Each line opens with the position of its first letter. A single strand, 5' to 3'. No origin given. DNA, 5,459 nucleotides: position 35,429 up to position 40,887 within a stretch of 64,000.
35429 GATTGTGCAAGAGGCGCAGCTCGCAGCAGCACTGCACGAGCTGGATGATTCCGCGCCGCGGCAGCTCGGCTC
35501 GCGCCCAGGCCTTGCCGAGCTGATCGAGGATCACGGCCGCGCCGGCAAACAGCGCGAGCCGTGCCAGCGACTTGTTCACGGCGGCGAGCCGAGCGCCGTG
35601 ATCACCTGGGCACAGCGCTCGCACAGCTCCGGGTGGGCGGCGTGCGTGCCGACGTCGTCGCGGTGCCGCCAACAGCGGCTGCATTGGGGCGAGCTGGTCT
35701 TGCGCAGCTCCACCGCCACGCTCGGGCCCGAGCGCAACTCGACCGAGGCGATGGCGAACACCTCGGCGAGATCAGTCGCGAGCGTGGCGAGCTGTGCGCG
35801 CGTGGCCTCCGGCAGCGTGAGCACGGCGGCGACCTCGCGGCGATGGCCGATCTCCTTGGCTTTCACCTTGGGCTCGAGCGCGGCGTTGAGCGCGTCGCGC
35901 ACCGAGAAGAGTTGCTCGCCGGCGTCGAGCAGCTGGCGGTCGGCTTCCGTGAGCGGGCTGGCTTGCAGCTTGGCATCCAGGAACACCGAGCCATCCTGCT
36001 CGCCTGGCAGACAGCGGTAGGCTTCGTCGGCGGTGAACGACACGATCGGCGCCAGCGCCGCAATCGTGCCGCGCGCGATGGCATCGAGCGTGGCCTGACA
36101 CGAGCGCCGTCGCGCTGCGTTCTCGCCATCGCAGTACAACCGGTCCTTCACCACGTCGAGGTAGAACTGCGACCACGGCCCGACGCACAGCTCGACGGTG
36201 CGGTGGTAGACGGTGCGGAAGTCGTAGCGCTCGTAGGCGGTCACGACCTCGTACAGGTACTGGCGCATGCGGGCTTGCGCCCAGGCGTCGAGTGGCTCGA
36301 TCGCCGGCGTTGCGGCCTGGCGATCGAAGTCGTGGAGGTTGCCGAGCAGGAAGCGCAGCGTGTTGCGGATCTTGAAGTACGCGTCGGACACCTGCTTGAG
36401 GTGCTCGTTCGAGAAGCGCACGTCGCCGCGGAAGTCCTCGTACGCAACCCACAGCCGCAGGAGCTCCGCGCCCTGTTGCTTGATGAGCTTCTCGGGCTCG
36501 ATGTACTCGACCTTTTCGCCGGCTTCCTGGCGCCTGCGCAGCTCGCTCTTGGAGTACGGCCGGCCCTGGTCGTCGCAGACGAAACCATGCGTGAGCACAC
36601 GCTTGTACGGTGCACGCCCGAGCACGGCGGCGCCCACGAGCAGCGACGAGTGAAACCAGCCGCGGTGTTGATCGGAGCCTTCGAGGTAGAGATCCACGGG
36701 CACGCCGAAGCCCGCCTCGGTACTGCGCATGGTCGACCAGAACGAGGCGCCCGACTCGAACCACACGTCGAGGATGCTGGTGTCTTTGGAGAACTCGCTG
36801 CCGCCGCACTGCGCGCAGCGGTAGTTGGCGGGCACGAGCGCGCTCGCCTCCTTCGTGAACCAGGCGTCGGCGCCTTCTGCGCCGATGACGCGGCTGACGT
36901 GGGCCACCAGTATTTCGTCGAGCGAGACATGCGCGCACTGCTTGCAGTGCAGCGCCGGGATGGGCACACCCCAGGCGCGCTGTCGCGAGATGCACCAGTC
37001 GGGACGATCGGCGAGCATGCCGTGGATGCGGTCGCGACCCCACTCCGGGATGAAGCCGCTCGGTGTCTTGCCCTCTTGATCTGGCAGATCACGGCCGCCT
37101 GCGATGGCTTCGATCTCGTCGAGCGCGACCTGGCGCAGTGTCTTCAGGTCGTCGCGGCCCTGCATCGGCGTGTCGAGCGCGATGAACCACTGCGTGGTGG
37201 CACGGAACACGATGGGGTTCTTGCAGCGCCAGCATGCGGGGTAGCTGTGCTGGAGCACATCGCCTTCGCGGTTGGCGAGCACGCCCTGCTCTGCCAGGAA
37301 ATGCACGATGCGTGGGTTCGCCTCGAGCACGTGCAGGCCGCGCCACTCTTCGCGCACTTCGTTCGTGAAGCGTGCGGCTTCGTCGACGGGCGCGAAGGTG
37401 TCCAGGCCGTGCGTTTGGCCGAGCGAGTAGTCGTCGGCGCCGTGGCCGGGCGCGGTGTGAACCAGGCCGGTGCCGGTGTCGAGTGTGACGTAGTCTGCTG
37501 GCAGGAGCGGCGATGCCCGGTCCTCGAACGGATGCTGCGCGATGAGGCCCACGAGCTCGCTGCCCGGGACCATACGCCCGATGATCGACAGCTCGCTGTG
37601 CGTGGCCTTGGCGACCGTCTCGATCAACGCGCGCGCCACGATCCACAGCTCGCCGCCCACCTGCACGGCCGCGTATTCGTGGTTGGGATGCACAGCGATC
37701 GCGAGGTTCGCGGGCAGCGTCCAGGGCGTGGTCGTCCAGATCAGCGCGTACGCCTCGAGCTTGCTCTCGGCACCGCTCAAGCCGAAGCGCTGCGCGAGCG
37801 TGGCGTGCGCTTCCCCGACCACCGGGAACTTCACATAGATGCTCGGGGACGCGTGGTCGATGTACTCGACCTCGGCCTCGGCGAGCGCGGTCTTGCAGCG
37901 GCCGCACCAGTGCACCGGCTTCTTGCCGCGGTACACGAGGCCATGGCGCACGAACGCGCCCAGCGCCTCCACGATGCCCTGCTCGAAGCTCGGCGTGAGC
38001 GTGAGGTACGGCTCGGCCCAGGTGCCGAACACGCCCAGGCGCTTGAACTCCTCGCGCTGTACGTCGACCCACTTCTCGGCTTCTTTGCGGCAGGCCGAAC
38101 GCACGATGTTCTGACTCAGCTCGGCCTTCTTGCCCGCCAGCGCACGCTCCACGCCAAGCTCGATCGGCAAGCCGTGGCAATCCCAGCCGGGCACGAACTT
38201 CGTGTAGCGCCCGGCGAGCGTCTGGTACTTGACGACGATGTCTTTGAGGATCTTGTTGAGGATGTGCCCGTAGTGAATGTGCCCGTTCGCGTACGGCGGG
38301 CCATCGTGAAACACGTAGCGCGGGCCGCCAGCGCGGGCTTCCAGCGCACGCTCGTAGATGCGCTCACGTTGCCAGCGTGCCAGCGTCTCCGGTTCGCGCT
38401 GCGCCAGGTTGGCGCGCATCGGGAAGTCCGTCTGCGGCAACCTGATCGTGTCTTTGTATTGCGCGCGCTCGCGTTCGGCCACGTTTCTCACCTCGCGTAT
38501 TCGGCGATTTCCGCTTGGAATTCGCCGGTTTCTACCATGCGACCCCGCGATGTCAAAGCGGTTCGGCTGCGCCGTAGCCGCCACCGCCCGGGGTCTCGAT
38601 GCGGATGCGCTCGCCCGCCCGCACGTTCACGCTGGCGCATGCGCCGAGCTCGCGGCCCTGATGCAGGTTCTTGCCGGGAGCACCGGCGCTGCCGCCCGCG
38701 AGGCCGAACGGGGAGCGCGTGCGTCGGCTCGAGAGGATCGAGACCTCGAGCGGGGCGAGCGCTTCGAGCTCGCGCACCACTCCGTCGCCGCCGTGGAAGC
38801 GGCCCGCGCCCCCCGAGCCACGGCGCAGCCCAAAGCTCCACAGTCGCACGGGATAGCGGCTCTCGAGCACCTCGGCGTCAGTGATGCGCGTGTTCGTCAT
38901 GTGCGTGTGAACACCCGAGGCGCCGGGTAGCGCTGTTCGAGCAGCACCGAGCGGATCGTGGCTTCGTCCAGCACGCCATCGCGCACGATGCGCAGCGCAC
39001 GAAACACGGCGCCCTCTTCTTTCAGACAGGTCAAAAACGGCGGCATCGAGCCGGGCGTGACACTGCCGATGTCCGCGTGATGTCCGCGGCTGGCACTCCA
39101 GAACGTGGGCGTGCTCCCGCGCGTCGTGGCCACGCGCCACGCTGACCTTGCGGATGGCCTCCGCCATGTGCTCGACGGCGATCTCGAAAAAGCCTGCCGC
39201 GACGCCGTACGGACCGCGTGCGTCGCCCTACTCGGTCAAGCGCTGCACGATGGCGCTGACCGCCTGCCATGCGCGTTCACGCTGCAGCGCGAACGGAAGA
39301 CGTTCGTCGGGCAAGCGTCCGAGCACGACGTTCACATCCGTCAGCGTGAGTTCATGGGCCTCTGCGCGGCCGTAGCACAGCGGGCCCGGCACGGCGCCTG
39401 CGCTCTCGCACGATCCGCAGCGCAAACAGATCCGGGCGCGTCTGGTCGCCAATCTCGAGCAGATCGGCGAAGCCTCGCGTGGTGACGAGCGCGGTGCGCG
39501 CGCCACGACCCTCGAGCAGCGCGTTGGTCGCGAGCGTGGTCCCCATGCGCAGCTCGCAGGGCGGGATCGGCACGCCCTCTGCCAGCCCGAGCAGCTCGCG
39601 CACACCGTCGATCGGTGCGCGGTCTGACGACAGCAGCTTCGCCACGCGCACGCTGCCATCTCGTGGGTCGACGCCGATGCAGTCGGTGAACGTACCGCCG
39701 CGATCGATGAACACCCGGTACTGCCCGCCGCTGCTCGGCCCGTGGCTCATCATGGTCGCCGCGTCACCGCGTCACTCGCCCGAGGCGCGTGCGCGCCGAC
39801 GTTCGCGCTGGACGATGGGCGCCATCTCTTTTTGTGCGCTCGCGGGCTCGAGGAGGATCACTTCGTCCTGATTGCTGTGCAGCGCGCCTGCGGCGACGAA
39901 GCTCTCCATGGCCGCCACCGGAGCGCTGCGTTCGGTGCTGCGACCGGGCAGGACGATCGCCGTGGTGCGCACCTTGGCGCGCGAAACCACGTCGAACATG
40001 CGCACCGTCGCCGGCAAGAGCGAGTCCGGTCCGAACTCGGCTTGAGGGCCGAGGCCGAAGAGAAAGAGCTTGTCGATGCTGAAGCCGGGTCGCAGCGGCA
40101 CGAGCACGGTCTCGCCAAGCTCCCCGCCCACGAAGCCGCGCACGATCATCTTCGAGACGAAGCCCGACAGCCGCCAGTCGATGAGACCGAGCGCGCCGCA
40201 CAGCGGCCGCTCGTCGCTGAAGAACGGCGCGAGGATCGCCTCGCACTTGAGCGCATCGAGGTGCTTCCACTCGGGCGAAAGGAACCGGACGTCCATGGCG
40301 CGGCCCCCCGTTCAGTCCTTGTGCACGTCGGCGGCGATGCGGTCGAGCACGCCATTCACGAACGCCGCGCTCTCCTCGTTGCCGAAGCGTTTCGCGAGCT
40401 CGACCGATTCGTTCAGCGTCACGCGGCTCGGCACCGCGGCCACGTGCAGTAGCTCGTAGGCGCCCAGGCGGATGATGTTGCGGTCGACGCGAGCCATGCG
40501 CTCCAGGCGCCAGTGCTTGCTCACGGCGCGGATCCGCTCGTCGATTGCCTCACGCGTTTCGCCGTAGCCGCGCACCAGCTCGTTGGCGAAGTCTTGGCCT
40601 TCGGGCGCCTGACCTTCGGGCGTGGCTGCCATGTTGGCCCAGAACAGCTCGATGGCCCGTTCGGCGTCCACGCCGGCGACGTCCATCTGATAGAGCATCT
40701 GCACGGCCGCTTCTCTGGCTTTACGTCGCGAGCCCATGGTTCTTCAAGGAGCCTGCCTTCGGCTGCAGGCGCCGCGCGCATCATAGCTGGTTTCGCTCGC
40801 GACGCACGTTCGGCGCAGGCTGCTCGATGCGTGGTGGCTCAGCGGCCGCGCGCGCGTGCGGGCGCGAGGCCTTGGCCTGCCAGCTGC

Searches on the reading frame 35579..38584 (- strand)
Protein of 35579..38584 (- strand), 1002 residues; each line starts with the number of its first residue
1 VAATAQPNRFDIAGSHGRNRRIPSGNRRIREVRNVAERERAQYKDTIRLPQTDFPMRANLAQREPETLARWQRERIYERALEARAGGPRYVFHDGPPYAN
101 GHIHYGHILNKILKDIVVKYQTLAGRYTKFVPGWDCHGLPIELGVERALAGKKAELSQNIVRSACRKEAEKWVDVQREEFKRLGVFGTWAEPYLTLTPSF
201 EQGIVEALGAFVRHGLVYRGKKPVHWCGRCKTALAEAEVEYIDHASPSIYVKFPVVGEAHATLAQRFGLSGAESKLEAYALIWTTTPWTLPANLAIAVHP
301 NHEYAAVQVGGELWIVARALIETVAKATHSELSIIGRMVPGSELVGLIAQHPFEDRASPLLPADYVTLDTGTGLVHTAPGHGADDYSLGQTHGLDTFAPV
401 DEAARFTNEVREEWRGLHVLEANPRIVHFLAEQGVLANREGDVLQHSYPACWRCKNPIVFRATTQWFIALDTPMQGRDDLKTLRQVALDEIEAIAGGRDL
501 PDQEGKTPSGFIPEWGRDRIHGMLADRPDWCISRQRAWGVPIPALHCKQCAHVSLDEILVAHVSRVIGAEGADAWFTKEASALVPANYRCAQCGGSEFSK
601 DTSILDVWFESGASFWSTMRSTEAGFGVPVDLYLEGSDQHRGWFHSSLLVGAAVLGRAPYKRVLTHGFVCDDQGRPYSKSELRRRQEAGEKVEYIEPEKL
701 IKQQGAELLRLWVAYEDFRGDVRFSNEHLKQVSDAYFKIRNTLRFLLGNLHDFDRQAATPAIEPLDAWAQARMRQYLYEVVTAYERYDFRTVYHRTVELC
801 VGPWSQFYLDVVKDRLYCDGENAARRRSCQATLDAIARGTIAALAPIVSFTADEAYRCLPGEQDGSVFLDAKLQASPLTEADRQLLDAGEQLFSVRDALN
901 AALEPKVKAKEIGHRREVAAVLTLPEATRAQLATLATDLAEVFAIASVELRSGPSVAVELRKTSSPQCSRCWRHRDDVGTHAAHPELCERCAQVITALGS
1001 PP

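Call 56: search_protein_families(library=pfam, proteins=[window:35579-38584:-], max_evalue=0.0001)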
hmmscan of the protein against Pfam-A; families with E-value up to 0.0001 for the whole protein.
window:35579-38584:- (1002 aa): 5 families
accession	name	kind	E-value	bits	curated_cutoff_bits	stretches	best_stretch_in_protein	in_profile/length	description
PF00133.28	tRNA-synt_1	-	6.7e-113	378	22.7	1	68-725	3-414/414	tRNA synthetases class I (I, L, M and V)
PF08264.19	Anticodon_1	-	9.5e-18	64.9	25.1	1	766-917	1-143/148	Anticodon-binding domain of tRNA ligase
PF09334.17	tRNA-synt_1g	-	9.6e-13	48.1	20.1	1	97-182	8-90/391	tRNA synthetases class I (M)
PF06827.20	zf-FPG_IleRS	-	3.3e-06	27.2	21.3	1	968-994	4-30/30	Zinc finger found in FPG and IleRS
PF13603.12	tRNA-synt_1_2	-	5.6e-06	26.4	25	1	282-397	25-137/185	Leucyl-tRNA synthetase, editing domain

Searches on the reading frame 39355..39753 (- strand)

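Call 56: search_protein_families(library=pfam, proteins=[window:39355-39753:-], max_evalue=0.0001)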
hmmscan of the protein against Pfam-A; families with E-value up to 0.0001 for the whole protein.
window:39355-39753:- (133 aa): 1 family
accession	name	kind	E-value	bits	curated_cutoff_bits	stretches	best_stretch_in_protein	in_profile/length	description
PF05378.19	Hydant_A_N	-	9e-32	110.6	25.2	1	13-118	1-106/176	Hydantoinase/oxoprolinase N-terminal region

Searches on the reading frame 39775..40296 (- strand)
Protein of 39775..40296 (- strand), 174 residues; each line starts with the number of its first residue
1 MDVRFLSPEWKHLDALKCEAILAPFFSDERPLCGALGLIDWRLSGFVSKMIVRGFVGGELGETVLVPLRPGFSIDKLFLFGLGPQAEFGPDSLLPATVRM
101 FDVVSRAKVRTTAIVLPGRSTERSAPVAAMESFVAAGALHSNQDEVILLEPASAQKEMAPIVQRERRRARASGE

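Call 57: search_protein_families(library=pfam, proteins=[window:39775-40296:-], max_evalue=0.0001)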
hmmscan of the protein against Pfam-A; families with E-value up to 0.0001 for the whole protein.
window:39775-40296:- (174 aa): 1 family
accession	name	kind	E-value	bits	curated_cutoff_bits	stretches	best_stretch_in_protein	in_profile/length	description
PF02789.23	Peptidase_M17_N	-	3.3e-10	40.4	23.4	1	28-140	6-117/129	Cytosol aminopeptidase family, N-terminal domain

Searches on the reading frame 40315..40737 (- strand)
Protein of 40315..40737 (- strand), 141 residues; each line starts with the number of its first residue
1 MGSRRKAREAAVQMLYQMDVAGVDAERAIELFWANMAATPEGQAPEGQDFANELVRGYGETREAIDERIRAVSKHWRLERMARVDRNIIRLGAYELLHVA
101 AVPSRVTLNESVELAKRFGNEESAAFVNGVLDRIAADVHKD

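Call 57: search_protein_families(library=pfam, proteins=[window:40315-40737:-], max_evalue=0.0001)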
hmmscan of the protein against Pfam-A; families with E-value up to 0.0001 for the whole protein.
window:40315-40737:- (141 aa): 1 family
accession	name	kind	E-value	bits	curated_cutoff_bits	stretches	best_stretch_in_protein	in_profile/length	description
PF01029.23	NusB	-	1.2e-38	132.9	23.1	1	5-135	1-132/133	NusB family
